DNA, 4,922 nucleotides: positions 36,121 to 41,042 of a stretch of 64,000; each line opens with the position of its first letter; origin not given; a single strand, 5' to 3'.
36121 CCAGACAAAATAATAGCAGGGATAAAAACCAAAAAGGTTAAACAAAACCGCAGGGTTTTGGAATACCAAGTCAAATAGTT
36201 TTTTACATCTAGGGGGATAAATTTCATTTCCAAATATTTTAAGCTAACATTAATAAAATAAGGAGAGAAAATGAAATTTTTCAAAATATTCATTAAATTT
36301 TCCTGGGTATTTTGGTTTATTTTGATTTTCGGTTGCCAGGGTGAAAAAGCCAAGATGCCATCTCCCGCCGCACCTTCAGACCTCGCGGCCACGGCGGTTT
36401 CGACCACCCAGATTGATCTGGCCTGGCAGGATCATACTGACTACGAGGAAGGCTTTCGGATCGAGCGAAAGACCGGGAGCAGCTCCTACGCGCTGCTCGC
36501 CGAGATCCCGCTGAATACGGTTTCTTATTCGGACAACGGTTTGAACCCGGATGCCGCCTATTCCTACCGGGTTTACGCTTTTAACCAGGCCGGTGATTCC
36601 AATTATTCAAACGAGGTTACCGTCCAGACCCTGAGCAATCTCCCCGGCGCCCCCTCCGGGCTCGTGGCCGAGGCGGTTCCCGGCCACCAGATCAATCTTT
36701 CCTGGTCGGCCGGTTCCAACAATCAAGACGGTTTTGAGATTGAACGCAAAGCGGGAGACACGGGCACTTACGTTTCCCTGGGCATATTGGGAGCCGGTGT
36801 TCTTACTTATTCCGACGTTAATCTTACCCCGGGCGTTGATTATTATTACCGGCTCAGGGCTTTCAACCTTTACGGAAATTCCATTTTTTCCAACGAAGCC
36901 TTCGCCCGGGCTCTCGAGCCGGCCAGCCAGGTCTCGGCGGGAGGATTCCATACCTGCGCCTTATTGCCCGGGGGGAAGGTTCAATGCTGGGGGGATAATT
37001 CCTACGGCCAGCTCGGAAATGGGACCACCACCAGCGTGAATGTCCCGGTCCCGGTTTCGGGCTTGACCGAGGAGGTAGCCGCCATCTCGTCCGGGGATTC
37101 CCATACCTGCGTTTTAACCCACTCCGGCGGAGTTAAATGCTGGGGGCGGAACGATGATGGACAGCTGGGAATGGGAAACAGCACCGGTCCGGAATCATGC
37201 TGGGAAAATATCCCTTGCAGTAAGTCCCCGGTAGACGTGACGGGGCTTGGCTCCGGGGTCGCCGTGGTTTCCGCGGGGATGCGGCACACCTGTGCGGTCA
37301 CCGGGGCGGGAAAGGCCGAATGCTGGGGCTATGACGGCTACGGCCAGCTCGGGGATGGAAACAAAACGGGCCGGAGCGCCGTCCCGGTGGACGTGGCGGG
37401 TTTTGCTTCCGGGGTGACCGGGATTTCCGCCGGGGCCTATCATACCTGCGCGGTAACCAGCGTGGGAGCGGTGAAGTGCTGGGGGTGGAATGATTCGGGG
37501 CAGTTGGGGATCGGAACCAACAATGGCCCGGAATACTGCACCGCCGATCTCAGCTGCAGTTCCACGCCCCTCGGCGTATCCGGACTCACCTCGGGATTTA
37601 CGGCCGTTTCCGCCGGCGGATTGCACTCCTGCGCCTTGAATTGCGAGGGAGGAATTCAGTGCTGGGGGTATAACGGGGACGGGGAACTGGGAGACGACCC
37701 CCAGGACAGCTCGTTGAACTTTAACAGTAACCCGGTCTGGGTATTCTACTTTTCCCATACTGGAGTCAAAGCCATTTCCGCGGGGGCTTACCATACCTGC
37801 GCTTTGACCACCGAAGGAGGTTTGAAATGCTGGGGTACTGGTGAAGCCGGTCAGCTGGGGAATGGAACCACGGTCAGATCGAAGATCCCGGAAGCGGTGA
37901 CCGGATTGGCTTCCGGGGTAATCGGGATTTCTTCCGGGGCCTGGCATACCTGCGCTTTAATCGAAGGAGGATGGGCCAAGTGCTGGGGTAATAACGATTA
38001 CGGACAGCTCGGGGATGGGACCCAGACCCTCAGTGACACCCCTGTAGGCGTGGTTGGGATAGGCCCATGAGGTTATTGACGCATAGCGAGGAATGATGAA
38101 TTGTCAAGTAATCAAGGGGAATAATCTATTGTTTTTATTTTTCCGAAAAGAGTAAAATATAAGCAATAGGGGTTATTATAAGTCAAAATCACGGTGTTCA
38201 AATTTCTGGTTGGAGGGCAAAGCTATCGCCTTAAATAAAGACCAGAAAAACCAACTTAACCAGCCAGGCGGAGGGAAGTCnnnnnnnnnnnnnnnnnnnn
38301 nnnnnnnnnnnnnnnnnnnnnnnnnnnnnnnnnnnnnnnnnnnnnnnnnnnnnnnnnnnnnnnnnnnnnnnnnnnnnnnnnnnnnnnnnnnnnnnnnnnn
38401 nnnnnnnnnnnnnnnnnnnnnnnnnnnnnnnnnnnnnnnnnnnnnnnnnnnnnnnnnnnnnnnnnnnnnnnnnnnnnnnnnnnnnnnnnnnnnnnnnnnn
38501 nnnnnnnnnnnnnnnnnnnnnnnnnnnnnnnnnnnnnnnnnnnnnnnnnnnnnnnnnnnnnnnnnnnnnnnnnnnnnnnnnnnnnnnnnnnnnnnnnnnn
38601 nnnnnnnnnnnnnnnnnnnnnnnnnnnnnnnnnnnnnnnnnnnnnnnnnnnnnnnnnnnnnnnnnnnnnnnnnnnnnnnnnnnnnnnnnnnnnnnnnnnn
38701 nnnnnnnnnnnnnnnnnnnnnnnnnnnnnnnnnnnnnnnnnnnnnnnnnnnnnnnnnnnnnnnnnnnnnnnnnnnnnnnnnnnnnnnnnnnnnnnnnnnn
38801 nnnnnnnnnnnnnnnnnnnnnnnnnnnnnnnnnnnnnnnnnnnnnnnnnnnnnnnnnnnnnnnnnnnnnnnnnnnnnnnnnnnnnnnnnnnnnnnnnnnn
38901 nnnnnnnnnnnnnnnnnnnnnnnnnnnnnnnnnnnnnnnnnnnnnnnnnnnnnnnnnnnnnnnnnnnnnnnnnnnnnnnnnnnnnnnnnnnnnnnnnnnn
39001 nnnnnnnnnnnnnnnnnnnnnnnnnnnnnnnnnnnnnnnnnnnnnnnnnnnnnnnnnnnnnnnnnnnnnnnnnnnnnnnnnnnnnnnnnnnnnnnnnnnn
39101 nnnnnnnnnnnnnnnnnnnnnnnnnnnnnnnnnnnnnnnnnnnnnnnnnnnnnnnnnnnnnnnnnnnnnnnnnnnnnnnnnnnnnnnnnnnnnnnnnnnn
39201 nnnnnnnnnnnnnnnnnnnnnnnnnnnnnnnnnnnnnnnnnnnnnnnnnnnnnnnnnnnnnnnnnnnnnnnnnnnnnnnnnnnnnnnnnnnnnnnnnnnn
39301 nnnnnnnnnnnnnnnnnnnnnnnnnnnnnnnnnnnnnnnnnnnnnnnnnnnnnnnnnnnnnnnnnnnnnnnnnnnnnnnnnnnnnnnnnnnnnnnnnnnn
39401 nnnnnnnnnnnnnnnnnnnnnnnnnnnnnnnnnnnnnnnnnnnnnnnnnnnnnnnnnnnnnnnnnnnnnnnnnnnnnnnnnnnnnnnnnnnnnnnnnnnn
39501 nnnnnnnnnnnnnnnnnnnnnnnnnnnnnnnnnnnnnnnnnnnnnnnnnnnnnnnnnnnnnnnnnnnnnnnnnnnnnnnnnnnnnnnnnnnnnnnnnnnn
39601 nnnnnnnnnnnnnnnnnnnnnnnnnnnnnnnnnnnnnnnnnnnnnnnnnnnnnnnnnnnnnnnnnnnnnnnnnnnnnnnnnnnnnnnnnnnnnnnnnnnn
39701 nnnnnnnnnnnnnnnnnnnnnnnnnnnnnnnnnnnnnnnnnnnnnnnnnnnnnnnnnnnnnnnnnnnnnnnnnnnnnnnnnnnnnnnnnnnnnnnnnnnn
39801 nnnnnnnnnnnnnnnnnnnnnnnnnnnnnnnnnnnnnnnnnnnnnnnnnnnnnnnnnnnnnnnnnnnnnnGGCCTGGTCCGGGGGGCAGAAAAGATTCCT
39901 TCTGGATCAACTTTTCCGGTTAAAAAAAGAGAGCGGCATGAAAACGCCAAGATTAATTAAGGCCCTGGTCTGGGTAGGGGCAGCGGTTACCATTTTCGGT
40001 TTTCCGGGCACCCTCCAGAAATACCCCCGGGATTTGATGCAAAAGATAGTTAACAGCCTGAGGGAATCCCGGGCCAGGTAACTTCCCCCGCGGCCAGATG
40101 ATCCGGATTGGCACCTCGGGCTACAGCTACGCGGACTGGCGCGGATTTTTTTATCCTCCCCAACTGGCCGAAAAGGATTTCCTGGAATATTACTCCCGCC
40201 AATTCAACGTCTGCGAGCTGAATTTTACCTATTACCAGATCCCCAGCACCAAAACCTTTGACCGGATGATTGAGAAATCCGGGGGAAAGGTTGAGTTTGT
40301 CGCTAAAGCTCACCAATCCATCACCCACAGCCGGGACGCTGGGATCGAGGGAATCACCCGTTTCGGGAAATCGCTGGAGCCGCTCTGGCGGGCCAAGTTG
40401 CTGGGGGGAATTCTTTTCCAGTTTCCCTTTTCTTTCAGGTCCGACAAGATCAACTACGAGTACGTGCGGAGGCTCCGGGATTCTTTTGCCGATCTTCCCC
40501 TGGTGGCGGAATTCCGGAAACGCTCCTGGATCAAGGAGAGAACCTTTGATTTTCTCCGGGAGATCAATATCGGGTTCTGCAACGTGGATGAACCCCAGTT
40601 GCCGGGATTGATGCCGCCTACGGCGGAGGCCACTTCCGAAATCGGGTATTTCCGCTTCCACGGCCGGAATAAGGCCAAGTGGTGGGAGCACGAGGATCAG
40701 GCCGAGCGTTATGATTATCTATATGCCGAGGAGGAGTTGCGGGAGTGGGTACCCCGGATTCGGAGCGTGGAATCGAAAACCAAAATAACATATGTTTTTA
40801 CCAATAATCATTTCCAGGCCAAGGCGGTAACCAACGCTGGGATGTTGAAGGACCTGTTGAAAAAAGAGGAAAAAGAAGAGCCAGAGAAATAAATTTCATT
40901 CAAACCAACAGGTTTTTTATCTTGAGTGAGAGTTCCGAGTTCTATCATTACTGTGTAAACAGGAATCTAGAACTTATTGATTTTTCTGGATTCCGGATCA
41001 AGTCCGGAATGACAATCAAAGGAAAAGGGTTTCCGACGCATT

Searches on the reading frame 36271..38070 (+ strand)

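Call 79: search_protein_families(library=pfam, proteins=[window:36271-38070:+], max_evalue=0.00001)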
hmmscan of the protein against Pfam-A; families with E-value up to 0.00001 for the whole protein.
window:36271-38070:+ (599 aa): 5 families
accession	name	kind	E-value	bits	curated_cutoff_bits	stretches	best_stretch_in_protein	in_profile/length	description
PF25390.1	WD40_RLD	-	2.5e-76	257.8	150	2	380-593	31-240/363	RCC1-like domain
PF00415.24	RCC1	-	4.4e-61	203.7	21.7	5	235-282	2-50/50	Regulator of chromosome condensation (RCC1) repeat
PF13540.12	RCC1_2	-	1.1e-58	194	22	6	219-247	2-30/30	Regulator of chromosome condensation (RCC1) repeat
PF00041.27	fn3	-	3.5e-18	66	25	1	34-118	2-83/84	Fibronectin type III domain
PF25384.1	Alsin_RLD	-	2.1e-09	37.6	100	0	496-534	274-312/405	Alsin RCC1-like domain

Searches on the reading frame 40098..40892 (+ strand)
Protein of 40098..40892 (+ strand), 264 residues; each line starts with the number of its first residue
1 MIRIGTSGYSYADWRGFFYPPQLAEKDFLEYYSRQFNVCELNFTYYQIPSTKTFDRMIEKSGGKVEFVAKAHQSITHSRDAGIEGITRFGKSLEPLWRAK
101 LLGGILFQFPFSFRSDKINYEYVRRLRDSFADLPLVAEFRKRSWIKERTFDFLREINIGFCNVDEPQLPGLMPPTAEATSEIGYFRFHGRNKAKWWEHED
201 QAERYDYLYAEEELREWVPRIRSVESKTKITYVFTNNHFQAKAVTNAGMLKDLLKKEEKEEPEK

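Call 79: search_protein_families(library=pfam, proteins=[window:40098-40892:+], max_evalue=0.00001)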
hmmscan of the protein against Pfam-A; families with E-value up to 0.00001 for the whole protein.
window:40098-40892:+ (264 aa): 1 family
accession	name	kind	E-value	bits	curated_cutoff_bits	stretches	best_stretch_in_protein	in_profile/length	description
PF01904.24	DUF72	-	8e-61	206.3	25.3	1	19-252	1-216/217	Protein of unknown function DUF72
